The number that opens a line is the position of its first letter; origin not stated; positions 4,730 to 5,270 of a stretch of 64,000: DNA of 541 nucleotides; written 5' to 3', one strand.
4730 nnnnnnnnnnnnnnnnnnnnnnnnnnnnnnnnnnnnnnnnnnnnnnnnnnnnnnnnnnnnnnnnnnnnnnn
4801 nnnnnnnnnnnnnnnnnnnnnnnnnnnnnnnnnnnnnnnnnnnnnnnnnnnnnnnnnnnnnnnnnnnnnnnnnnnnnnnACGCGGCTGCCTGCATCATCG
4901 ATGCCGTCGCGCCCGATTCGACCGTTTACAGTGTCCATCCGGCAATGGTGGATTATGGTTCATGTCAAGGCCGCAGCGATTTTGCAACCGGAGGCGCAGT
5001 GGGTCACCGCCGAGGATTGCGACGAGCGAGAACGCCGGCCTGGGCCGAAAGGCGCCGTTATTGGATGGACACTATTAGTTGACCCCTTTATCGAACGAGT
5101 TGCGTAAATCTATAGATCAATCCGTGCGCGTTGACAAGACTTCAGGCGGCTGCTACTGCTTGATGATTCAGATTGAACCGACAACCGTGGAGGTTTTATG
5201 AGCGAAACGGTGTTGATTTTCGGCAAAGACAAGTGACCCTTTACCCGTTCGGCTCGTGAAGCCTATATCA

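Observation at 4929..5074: Six copies of a ~146-nt long-hairpin intergenic repeat with compensatory substitutions (family A)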

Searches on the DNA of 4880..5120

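Call 14: search_rna_families(source=window, start=4880, end=5120, threshold=evalue, max_evalue=10)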
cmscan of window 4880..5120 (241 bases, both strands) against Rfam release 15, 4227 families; matches with E-value up to 10: 2.
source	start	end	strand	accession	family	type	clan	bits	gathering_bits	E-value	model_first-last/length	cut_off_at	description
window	4976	5052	+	RF01750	ZMP-ZTP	Cis-reg; riboswitch;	-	15.7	39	1.8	1-86/86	no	ZMP/ZTP riboswitch aptamer (pfl RNA motif)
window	4969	5040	+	RF02163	sR-tMet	Gene; snRNA; snoRNA; CD-box;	-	13.9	50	8.7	1-72/72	no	Small nucleolar RNA sR-tMet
